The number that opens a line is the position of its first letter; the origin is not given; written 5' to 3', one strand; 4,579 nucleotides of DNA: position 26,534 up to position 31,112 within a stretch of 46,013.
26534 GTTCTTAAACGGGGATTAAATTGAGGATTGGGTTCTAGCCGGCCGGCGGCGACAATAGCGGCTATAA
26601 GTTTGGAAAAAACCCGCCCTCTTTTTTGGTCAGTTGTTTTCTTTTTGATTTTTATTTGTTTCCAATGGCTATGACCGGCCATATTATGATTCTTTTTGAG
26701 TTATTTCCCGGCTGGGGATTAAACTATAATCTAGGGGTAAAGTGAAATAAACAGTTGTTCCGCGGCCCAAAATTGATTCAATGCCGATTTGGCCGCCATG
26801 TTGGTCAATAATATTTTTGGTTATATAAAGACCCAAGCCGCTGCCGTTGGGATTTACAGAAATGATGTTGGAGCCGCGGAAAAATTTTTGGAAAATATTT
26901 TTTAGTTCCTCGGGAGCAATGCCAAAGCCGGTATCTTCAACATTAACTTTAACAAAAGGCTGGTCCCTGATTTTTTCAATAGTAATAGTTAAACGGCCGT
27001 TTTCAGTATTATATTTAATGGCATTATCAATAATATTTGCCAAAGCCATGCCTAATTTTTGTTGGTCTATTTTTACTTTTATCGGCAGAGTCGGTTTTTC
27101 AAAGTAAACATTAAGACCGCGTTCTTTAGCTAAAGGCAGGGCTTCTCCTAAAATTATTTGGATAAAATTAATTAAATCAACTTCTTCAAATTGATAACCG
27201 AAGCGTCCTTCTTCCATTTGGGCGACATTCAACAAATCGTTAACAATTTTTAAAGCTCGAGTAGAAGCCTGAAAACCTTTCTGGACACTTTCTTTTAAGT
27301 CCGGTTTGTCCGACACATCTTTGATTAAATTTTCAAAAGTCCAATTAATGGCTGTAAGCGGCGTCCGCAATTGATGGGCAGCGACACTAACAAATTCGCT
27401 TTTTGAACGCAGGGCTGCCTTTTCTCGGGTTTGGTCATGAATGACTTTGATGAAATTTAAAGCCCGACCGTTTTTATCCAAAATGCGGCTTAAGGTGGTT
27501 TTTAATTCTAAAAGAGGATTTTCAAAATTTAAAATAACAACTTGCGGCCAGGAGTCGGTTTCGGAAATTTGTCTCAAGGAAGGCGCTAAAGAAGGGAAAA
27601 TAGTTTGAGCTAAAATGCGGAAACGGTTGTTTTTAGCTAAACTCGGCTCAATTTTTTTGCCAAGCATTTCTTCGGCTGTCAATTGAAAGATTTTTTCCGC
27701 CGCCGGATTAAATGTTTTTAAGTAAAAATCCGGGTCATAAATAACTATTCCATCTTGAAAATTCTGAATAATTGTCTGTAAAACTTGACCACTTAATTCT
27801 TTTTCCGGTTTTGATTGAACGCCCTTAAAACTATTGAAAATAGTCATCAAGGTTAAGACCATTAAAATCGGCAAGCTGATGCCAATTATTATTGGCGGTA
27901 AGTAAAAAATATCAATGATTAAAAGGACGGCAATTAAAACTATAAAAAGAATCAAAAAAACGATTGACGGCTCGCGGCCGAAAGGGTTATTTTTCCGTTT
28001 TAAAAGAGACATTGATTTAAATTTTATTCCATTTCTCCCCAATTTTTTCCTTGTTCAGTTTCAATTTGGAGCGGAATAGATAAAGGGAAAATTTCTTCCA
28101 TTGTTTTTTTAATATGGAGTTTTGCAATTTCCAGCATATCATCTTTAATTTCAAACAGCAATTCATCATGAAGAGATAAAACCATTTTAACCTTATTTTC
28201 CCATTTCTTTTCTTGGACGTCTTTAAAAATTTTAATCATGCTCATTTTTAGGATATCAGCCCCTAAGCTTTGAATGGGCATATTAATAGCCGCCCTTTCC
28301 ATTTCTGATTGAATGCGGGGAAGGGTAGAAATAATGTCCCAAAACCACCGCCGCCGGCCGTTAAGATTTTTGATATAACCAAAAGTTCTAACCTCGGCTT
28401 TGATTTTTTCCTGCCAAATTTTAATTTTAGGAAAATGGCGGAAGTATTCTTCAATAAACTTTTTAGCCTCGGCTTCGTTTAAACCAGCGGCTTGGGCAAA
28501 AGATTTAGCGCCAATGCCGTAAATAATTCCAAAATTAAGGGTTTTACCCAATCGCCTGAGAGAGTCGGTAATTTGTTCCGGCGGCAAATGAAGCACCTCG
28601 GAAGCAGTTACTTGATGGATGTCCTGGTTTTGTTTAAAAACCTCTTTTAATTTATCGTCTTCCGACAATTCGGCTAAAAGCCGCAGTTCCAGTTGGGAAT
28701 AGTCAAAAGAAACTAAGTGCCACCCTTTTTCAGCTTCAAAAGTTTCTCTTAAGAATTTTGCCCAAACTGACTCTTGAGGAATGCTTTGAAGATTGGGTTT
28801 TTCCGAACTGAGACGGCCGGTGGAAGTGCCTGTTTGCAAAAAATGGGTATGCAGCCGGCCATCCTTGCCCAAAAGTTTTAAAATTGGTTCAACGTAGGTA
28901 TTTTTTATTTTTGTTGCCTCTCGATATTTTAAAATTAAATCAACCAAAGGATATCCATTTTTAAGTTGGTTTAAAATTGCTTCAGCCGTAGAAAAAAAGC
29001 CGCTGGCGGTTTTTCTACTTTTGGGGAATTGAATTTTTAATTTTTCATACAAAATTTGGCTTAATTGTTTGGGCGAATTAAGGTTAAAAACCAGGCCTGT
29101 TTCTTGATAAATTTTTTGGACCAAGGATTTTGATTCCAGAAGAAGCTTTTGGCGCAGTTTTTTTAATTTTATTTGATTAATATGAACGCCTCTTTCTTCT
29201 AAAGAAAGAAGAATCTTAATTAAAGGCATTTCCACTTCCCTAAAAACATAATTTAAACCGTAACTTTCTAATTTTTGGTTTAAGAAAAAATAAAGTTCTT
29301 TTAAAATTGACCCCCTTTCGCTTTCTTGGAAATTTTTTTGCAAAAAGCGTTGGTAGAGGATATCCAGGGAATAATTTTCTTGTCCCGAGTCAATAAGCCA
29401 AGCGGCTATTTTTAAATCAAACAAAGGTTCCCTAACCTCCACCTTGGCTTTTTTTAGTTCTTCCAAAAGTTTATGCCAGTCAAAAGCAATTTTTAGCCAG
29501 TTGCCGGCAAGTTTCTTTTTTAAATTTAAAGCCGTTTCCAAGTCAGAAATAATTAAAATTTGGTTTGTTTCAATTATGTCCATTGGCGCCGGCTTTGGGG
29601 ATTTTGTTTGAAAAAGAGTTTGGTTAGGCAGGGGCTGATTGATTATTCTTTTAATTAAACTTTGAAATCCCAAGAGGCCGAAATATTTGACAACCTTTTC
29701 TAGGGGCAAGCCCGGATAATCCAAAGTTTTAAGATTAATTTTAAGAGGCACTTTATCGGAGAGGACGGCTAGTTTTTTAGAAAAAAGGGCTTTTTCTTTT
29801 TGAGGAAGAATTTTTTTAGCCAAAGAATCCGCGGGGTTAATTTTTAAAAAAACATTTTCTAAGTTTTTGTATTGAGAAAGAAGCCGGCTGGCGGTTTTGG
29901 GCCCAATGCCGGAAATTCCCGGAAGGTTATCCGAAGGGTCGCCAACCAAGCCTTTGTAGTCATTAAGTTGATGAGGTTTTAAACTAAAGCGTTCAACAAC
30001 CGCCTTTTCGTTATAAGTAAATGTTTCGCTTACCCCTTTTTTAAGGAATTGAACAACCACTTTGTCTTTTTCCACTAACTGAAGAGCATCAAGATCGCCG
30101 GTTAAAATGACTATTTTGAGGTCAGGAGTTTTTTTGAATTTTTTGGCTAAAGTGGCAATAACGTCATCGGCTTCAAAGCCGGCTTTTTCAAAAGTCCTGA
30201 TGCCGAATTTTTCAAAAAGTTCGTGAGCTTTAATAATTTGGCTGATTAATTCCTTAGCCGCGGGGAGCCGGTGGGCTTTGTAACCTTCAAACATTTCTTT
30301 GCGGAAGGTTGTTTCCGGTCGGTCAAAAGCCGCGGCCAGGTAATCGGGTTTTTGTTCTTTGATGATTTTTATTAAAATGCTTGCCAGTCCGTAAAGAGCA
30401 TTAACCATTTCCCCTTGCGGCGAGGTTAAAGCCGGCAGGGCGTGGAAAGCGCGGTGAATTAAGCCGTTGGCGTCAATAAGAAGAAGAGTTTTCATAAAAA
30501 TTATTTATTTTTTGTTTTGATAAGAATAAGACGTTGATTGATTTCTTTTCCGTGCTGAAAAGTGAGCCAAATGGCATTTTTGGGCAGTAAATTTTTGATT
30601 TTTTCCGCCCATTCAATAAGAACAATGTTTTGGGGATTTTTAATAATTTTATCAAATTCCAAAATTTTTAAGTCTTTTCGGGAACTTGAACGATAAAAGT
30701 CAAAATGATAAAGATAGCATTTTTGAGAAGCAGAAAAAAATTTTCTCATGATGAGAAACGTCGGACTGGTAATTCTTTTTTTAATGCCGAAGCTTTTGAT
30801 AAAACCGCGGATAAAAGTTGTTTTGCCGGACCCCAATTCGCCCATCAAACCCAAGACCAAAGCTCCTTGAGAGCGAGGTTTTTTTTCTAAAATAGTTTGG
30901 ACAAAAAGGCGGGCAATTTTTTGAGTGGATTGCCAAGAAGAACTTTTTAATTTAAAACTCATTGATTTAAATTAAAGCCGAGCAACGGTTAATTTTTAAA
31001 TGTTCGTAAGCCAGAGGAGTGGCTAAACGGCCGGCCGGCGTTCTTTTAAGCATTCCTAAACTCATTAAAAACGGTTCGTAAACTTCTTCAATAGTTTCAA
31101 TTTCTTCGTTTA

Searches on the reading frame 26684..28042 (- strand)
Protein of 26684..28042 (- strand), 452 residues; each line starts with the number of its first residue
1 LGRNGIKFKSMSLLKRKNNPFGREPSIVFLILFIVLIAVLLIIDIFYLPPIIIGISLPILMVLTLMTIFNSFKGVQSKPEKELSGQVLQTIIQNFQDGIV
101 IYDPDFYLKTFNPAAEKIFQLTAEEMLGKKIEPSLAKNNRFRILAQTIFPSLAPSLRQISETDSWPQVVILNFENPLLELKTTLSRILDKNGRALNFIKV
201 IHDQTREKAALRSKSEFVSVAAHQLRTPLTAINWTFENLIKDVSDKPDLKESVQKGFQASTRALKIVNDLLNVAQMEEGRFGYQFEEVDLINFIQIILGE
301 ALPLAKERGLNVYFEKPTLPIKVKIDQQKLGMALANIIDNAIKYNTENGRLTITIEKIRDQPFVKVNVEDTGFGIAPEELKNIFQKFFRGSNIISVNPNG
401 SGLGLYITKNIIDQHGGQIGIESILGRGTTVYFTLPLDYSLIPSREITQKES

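Call 5: search_protein_families(library=pfam, proteins=[window:26684-28042:-], max_evalue=0.001)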
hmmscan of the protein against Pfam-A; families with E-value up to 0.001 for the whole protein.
window:26684-28042:- (452 aa): 8 families
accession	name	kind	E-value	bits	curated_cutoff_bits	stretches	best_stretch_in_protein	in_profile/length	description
PF02518.31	HATPase_c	-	2e-27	96.3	26.4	1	326-438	2-110/111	Histidine kinase-, DNA gyrase B-, and HSP90-like ATPase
PF00512.31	HisKA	-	1.8e-13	50.7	26.9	1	213-279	1-66/66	His Kinase A (phospho-acceptor) domain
PF00989.32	PAS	-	2.9e-05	24.5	22.6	1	88-195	3-104/113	PAS fold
PF13426.13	PAS_9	-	3.2e-05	24.6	27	1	97-205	2-102/103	PAS domain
PF13188.13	PAS_8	-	0.00011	22.4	21.8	1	88-134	3-46/65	PAS domain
PF13589.12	HATPase_c_3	-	0.00014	22.3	25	1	332-385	5-55/137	Histidine kinase-, DNA gyrase B-, and HSP90-like ATPase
PF08448.16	PAS_4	-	0.00036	21.2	23.1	1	94-208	3-109/110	PAS fold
PF14501.12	HATPase_c_5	-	0.00061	20.1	22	0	327-422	3-89/102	GHKL domain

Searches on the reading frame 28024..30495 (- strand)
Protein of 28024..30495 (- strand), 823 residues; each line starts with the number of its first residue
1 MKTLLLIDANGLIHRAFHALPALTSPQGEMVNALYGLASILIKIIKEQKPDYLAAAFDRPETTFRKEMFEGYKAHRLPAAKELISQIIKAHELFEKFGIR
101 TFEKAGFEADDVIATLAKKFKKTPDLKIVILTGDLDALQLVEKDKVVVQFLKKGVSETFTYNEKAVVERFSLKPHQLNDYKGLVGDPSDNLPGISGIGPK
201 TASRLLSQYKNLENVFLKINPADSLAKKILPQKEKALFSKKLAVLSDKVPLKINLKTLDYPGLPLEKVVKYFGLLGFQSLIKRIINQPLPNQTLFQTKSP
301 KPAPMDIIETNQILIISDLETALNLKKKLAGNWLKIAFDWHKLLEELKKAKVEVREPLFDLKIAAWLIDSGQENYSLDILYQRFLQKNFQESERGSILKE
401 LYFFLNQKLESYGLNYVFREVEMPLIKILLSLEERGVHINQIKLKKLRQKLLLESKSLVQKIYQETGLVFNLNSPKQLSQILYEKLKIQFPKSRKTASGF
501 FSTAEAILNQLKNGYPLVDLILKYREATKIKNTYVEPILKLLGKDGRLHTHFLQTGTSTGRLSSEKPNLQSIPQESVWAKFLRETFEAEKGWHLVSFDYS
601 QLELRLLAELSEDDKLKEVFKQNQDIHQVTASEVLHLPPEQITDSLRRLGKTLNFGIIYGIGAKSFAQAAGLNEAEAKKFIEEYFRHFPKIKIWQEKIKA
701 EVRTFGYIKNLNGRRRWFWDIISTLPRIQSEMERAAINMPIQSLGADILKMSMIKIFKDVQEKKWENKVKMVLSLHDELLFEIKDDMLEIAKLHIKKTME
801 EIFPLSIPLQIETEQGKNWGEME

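Call 5: search_protein_families(library=pfam, proteins=[window:28024-30495:-], max_evalue=0.001)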
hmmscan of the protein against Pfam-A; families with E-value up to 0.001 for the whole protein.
window:28024-30495:- (823 aa): 4 families
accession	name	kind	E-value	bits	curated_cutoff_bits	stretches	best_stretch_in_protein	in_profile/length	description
PF00476.26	DNA_pol_A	-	2.9e-126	421.9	34.3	1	443-821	3-381/381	DNA polymerase family A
PF02739.22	5_3_exonuc_N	-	7e-50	169.4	34.3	1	3-170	1-163/164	5'-3' exonuclease, N-terminal resolvase-like domain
PF01367.25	5_3_exonuc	-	6.4e-25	87.9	40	1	173-260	2-91/97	5'-3' exonuclease, C-terminal SAM fold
PF14520.12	HHH_5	-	0.00075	20.4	27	0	193-215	6-29/57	Helix-hairpin-helix domain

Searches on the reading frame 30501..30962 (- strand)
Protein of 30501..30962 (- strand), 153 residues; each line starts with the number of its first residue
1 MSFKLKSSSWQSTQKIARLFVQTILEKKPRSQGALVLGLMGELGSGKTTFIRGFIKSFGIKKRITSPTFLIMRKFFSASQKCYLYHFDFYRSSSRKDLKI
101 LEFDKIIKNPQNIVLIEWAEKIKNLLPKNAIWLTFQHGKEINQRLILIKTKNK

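Call 5: search_protein_families(library=pfam, proteins=[window:30501-30962:-], max_evalue=0.001)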
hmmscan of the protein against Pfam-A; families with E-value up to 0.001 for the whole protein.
window:30501-30962:- (153 aa): 1 family
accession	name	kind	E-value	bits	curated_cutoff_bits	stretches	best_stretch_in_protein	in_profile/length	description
PF02367.23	TsaE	-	8.4e-31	107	26.6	1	11-140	5-123/128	Threonylcarbamoyl adenosine biosynthesis protein TsaE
